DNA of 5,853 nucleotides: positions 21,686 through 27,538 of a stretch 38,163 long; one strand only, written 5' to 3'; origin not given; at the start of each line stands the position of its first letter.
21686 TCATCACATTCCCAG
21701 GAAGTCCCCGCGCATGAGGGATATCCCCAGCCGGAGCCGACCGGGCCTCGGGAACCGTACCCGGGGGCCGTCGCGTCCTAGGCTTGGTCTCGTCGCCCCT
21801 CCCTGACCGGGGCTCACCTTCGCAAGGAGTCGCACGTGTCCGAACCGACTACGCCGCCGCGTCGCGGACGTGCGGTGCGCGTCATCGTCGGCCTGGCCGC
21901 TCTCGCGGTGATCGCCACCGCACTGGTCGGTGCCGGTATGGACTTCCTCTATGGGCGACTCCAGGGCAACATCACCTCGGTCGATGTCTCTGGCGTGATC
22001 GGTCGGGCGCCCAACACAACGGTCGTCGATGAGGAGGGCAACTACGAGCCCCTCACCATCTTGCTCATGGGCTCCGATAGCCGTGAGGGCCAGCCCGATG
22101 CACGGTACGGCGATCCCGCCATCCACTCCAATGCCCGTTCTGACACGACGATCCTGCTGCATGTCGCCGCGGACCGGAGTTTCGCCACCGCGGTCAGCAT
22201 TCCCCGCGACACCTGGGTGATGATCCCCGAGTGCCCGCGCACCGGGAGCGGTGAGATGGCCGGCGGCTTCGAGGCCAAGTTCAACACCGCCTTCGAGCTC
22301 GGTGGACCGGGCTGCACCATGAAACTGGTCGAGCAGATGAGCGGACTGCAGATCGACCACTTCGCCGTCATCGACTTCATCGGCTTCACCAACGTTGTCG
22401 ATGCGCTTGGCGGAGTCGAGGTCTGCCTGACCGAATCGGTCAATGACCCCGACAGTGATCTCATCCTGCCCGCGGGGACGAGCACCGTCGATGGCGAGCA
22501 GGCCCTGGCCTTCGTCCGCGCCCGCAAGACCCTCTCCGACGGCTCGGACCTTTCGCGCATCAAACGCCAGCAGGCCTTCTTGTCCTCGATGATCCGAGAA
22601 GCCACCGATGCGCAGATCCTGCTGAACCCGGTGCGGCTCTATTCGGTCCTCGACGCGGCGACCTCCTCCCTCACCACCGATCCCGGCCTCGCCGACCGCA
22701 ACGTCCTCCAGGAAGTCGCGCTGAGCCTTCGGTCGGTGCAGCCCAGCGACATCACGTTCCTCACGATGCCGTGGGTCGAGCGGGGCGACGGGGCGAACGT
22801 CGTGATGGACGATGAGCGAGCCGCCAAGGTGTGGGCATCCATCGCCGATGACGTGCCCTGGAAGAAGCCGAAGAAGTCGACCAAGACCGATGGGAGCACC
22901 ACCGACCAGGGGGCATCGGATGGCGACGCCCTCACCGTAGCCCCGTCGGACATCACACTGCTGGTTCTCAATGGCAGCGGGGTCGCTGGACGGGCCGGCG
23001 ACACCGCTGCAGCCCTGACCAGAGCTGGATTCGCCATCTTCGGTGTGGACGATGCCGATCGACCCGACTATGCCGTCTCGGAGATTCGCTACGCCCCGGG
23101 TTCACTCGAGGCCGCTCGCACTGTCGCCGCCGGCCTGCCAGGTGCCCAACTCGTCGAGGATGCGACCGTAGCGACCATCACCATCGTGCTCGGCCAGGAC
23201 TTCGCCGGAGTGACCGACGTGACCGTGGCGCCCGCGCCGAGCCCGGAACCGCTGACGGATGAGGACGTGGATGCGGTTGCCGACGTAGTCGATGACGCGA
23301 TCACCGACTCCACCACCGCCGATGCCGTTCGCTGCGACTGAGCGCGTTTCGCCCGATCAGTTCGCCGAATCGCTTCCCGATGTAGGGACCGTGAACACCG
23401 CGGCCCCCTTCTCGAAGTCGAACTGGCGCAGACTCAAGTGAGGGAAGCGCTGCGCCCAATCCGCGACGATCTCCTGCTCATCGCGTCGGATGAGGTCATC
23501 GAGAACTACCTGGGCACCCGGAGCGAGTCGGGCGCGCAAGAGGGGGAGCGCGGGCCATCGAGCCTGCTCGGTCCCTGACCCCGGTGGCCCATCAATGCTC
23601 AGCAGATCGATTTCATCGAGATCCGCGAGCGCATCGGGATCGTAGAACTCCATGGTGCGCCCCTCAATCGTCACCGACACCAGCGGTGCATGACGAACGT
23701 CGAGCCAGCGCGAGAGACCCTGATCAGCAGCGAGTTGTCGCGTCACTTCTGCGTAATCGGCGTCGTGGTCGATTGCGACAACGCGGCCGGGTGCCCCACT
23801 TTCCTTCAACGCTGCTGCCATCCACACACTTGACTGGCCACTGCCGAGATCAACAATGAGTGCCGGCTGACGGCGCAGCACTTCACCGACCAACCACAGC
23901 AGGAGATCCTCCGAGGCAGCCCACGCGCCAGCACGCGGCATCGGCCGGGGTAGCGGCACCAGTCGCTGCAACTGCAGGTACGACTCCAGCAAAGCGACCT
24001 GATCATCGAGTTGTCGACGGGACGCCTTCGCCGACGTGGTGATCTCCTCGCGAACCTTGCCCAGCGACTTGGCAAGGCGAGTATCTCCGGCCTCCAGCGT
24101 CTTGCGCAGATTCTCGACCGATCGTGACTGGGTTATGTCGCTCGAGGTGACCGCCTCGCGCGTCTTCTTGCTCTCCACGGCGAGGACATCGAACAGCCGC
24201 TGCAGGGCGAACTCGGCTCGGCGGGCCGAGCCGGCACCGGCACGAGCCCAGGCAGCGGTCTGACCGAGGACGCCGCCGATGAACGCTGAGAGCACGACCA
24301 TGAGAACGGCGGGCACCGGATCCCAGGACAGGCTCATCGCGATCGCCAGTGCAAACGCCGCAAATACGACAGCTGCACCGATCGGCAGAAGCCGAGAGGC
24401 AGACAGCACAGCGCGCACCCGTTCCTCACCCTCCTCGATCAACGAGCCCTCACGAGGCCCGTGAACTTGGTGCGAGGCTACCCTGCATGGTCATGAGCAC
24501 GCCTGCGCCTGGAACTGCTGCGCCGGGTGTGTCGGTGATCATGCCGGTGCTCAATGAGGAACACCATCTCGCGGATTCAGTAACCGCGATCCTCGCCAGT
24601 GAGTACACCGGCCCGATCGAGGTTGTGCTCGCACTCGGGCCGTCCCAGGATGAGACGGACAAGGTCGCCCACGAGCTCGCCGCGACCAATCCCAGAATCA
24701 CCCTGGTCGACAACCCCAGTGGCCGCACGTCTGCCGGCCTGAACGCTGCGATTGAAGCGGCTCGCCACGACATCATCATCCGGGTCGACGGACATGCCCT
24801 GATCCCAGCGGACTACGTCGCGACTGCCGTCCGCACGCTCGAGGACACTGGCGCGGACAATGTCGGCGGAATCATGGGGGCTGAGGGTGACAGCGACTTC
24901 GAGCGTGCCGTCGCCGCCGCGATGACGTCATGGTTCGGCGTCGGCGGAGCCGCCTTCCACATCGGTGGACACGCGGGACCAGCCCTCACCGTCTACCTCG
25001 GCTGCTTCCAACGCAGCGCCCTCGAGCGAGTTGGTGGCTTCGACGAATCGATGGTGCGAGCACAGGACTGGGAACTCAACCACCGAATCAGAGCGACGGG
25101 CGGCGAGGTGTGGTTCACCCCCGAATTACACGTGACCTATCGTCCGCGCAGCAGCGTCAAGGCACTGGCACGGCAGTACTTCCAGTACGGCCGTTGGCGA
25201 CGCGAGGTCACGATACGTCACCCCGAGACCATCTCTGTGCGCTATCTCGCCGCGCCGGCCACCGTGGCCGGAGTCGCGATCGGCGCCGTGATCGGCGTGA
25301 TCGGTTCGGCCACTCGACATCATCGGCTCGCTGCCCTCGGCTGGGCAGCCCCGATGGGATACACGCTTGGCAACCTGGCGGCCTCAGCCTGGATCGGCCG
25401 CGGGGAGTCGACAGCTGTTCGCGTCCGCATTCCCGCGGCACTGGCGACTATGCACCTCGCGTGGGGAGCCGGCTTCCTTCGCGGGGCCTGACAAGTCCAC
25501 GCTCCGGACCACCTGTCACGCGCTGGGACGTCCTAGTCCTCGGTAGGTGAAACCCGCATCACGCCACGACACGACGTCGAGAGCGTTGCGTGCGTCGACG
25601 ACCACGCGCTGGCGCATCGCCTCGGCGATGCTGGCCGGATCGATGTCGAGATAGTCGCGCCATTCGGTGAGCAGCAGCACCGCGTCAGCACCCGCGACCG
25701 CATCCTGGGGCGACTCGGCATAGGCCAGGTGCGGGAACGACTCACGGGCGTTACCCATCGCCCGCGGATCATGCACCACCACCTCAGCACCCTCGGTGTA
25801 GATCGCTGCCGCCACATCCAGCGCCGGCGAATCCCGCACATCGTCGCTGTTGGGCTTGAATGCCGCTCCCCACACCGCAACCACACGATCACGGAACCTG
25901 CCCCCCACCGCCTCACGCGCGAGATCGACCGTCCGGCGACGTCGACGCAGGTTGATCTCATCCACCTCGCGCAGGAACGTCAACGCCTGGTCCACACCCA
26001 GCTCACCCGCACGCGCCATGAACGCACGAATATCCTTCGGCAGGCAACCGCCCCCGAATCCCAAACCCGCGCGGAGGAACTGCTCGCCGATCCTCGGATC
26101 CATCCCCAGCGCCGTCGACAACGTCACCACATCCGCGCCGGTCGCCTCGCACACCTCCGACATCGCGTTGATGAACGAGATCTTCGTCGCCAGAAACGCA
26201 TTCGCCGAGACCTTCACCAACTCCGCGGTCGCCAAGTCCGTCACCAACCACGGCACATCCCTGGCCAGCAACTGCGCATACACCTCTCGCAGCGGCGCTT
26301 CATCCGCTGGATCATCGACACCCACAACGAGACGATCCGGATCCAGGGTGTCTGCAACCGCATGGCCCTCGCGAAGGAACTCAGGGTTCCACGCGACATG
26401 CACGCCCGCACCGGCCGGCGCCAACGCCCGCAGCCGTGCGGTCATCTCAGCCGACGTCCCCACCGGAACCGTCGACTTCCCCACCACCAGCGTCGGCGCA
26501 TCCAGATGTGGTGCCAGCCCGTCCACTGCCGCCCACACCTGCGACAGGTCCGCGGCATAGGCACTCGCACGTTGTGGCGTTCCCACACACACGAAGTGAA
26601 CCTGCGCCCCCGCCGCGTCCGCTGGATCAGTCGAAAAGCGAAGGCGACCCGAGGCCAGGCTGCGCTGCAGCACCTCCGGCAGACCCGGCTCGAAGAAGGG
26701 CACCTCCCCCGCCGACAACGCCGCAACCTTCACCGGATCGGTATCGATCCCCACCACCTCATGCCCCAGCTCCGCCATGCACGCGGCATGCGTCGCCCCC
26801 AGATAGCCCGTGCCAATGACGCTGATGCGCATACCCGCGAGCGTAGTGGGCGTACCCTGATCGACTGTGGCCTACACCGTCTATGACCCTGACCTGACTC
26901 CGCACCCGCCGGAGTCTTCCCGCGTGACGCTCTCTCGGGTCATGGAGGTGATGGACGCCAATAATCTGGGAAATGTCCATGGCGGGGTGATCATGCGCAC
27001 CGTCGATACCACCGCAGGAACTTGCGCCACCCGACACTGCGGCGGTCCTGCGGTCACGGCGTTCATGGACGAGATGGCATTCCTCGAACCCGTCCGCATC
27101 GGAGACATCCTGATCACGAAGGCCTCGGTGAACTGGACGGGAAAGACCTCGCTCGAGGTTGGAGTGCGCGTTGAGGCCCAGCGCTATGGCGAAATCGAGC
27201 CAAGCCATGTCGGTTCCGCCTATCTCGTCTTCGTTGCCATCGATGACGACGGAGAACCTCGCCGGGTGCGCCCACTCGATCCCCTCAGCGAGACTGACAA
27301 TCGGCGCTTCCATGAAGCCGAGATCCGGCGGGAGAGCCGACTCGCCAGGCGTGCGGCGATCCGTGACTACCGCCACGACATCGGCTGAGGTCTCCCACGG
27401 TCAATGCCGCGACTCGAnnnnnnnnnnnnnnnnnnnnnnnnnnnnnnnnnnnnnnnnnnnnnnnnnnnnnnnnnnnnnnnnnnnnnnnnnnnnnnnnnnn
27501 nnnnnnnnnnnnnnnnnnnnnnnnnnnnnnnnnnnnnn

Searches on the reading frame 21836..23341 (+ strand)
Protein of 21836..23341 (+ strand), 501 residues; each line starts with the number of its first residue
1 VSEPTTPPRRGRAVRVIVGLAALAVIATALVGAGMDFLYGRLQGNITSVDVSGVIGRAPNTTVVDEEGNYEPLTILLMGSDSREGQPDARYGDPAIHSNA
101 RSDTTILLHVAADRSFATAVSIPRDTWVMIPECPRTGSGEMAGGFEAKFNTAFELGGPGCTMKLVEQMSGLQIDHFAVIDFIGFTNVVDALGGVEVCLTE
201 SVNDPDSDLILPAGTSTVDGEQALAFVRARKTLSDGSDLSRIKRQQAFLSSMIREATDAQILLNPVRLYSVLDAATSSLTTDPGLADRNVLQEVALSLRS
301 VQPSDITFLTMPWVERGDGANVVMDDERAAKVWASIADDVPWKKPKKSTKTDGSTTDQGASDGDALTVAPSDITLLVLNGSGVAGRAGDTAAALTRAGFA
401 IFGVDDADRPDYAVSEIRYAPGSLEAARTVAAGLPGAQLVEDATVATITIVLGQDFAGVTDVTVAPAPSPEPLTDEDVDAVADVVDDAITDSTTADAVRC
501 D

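Call 10: search_protein_families(library=pfam, proteins=[window:21836-23341:+], max_evalue=0.001)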
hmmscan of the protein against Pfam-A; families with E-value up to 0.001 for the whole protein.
window:21836-23341:+ (501 aa): 2 families
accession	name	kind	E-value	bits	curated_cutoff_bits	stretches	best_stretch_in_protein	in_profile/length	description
PF03816.19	LytR_cpsA_psr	-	1.7e-47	161.8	24.6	1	101-256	1-148/150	LytR_cpsA_psr family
PF13399.11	LytR_C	-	6e-18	66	22.2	1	372-456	1-86/86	LytR cell envelope-related transcriptional attenuator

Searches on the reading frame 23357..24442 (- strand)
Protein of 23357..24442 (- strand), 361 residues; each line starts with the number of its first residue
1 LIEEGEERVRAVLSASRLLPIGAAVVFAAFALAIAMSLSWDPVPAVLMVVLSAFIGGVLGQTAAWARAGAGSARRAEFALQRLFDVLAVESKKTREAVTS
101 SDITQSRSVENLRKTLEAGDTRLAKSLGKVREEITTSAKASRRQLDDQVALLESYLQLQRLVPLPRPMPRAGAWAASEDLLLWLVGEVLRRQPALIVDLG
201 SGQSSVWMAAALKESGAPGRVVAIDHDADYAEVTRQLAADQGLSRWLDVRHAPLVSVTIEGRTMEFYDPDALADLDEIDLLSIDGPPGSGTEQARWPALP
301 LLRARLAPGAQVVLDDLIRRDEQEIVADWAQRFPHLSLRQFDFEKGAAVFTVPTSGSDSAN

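Call 10: search_protein_families(library=pfam, proteins=[window:23357-24442:-], max_evalue=0.001)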
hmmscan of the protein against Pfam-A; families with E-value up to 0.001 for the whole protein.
window:23357-24442:- (361 aa): 1 family
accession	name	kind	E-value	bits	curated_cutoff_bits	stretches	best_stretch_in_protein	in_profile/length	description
PF13578.12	Methyltransf_24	-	3e-12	47.8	26.3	1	197-316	1-104/105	Methyltransferase domain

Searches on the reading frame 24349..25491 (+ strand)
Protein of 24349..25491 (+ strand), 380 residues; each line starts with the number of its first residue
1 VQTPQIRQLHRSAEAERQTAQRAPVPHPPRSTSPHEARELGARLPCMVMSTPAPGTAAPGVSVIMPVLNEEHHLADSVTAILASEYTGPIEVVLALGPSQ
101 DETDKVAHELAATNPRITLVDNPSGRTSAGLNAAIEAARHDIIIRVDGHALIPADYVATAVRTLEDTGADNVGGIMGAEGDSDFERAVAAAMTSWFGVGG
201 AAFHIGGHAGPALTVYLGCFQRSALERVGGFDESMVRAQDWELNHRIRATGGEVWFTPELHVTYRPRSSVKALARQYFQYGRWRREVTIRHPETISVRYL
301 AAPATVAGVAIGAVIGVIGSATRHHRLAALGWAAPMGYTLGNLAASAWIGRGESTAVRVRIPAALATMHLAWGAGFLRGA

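Call 10: search_protein_families(library=pfam, proteins=[window:24349-25491:+], max_evalue=0.001)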
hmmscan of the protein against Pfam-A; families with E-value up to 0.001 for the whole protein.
window:24349-25491:+ (380 aa): 5 families
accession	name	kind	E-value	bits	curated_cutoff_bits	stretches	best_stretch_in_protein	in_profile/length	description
PF00535.33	Glycos_transf_2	-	2.2e-20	73.7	23.3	1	62-193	1-132/168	Glycosyl transferase family 2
PF13641.12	Glyco_tranf_2_3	-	1.1e-19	71.9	27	1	59-278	1-225/230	Glycosyltransferase like family 2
PF13506.12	Glyco_transf_21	-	1.8e-08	34.5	21.7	1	131-279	22-171/174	Glycosyl transferase family 21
PF13632.12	Glyco_trans_2_3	-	2.5e-06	27.9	27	1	142-283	1-142/198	Glycosyl transferase family group 2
PF10111.15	Glyco_tranf_2_2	-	9.1e-06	25.8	27.3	0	221-267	171-218/276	Glycosyltransferase like family 2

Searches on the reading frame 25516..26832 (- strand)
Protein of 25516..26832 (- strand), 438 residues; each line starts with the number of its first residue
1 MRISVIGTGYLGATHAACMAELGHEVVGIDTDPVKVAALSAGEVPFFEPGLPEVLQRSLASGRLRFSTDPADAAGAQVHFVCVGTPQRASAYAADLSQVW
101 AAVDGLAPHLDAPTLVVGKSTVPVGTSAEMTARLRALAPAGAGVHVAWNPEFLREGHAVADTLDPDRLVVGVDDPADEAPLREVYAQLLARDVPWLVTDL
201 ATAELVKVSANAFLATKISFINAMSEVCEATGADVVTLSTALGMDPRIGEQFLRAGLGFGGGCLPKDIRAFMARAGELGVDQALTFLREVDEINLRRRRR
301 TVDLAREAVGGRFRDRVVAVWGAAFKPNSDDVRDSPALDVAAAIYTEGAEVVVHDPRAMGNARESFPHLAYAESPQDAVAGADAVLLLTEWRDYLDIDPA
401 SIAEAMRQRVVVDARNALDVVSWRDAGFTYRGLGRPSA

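Call 10: search_protein_families(library=pfam, proteins=[window:25516-26832:-], max_evalue=0.001)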
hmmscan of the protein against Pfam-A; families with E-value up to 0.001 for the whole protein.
window:25516-26832:- (438 aa): 5 families
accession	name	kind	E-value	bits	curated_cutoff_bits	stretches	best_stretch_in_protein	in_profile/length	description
PF03721.20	UDPG_MGDP_dh_N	-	7.4e-56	189.1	27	1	1-183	1-186/187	UDP-glucose/GDP-mannose dehydrogenase family, NAD binding domain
PF00984.24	UDPG_MGDP_dh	-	6.6e-32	109.9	25.4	1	202-294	2-92/94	UDP-glucose/GDP-mannose dehydrogenase family, central domain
PF03720.21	UDPG_MGDP_dh_C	-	2.5e-31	108.5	30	1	319-419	1-102/103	UDP-glucose/GDP-mannose dehydrogenase family, UDP binding domain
PF03807.23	F420_oxidored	-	3.3e-07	31.2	21.6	0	343-416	17-93/94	NADP oxidoreductase coenzyme F420-dependent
PF03446.21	NAD_binding_2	-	2.7e-06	27.9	21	1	2-136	1-109/161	NAD binding domain of 6-phosphogluconate dehydrogenase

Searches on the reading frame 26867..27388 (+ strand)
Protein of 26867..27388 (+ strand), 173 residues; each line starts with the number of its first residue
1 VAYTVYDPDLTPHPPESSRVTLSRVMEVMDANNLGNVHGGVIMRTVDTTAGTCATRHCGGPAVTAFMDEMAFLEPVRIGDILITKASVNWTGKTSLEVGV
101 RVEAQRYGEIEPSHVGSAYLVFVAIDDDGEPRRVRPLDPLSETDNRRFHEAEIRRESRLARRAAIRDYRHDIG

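Call 10: search_protein_families(library=pfam, proteins=[window:26867-27388:+], max_evalue=0.001)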
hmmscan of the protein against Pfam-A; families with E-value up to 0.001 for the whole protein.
window:26867-27388:+ (173 aa): 1 family
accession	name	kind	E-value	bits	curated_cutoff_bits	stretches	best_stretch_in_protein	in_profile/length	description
PF03061.28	4HBT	-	3.7e-18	66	20.6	1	35-105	2-73/79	Thioesterase superfamily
